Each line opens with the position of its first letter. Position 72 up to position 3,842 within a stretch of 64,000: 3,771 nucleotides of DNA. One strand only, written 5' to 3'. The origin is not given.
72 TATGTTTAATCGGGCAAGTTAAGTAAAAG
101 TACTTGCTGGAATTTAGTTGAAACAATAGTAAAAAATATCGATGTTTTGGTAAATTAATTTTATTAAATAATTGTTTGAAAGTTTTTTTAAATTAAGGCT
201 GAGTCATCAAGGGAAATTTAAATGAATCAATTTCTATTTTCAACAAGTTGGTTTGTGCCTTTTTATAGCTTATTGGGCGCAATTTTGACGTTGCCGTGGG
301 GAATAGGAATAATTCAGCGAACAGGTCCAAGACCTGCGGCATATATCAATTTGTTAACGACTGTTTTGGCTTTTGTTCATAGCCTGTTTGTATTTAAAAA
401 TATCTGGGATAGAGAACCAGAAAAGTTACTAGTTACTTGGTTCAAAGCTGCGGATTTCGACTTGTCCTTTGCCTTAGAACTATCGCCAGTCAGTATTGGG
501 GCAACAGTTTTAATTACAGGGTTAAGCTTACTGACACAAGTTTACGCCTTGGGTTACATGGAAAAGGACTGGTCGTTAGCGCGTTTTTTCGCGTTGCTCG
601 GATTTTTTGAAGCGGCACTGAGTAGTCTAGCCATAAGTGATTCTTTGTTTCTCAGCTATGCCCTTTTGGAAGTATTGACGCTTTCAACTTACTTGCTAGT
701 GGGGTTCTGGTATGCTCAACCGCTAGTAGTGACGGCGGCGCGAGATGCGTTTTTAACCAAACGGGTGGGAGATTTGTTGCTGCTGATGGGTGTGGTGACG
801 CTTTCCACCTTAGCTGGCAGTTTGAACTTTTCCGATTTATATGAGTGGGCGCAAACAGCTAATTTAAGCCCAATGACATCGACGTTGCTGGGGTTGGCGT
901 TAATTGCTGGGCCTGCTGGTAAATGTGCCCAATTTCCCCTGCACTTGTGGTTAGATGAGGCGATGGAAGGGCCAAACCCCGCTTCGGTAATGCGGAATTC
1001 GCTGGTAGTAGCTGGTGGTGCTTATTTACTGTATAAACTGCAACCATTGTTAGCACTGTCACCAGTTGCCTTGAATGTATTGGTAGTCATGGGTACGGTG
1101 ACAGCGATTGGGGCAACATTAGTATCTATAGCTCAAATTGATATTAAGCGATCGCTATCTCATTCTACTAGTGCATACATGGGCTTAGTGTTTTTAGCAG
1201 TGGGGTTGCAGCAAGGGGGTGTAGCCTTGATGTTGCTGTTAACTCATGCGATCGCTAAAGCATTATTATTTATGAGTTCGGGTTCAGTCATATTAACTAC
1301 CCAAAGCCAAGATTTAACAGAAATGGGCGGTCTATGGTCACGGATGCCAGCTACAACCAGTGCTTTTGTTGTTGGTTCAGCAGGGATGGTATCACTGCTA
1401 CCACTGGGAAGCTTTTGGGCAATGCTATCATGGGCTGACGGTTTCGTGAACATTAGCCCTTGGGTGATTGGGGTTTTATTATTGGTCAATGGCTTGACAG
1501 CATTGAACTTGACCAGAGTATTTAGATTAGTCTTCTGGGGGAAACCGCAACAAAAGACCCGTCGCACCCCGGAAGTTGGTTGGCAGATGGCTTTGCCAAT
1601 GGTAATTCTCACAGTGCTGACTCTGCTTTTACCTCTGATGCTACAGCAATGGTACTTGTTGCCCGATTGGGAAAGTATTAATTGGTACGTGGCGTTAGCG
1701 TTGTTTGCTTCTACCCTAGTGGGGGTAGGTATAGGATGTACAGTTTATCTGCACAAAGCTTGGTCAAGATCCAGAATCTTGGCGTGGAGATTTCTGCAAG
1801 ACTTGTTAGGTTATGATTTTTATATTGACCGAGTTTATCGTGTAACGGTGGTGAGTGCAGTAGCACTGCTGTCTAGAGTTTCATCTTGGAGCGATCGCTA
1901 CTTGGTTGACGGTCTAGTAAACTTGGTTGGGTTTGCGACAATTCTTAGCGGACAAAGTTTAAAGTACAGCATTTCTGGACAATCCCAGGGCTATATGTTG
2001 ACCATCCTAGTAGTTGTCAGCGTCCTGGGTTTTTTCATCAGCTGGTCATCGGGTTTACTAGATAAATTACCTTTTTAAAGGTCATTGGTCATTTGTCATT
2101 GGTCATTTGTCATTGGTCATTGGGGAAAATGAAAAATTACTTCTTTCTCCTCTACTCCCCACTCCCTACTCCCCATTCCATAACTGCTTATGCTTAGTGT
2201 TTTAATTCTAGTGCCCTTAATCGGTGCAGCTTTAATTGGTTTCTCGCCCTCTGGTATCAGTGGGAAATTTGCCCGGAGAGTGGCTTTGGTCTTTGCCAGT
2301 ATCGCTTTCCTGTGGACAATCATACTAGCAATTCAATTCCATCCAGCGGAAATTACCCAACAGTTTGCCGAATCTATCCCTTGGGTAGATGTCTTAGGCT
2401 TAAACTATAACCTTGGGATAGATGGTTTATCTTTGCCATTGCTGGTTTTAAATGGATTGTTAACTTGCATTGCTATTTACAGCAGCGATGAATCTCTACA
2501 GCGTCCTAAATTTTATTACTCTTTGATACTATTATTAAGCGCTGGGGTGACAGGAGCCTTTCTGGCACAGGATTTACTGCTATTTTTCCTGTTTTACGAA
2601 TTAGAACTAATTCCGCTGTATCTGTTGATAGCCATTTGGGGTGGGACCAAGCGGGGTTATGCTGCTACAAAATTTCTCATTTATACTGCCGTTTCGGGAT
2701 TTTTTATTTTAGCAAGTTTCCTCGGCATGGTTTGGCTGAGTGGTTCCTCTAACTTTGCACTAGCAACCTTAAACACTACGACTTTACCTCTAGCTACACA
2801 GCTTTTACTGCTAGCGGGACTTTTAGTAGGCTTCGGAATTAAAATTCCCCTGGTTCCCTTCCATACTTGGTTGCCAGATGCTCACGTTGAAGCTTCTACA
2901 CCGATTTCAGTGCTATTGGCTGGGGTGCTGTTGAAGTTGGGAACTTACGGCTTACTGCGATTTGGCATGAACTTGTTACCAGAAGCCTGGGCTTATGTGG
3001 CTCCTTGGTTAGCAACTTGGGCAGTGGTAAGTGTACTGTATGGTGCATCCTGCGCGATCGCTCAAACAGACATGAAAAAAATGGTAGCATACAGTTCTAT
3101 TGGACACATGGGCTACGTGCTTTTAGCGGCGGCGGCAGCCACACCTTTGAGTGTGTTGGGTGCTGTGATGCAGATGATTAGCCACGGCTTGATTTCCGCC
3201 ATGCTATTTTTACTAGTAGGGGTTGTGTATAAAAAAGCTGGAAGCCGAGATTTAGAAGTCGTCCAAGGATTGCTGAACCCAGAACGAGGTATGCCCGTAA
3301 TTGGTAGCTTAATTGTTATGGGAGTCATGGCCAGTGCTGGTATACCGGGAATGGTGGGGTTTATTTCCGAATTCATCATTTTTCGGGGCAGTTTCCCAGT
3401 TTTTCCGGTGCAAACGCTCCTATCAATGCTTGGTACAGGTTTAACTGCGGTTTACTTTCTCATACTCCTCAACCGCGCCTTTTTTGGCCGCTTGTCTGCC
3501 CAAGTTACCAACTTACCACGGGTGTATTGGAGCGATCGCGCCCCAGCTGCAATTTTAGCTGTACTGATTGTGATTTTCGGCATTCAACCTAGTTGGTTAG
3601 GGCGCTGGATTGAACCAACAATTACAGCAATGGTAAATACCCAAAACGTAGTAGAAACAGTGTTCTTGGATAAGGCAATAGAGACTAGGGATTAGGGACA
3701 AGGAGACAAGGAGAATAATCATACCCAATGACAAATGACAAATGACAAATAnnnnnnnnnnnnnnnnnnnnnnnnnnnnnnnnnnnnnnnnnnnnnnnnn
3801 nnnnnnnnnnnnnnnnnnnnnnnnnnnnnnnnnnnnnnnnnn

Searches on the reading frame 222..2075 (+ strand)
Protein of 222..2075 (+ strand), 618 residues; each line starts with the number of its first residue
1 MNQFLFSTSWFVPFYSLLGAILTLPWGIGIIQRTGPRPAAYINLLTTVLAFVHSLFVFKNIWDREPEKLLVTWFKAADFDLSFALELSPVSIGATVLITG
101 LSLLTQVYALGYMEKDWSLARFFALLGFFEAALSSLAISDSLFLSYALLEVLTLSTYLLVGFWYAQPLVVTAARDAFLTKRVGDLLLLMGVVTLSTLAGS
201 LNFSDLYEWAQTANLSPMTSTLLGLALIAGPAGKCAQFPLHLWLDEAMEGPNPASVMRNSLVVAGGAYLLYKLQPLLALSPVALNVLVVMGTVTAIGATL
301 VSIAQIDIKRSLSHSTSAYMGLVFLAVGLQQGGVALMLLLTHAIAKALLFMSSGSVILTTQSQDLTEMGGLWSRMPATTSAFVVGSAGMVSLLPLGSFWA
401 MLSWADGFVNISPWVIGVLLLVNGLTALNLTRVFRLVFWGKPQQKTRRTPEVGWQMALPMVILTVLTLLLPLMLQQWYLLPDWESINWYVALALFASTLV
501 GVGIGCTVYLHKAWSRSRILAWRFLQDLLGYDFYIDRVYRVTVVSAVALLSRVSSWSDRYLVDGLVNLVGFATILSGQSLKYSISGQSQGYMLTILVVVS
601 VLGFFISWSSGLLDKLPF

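Call 33: search_protein_families(library=pfam, proteins=[window:222-2075:+], max_evalue=0.001)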
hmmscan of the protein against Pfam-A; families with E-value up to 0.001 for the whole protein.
window:222-2075:+ (618 aa): 2 families
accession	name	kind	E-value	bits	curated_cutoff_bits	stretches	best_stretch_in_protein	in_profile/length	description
PF00361.26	Proton_antipo_M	-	4.6e-48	164.4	21.5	1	139-421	1-288/294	NADH:quinone oxidoreductase/Mrp antiporter, TM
PF00662.26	Proton_antipo_N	-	3.6e-17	62.4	24.5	1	73-123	1-51/51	NADH-Ubiquinone oxidoreductase (complex I), chain 5 N-terminus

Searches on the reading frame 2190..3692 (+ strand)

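Call 33: search_protein_families(library=pfam, proteins=[window:2190-3692:+], max_evalue=0.001)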
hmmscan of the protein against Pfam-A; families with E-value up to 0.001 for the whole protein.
window:2190-3692:+ (501 aa): 2 families
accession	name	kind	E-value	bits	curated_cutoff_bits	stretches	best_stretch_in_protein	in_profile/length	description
PF00361.26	Proton_antipo_M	-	9.1e-71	238.9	21.5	1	126-417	1-292/294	NADH:quinone oxidoreductase/Mrp antiporter, TM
PF01059.23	Oxidored_q5_N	-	2.8e-05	24.6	22.7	1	35-114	17-97/110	NADH-ubiquinone oxidoreductase chain 4, amino terminus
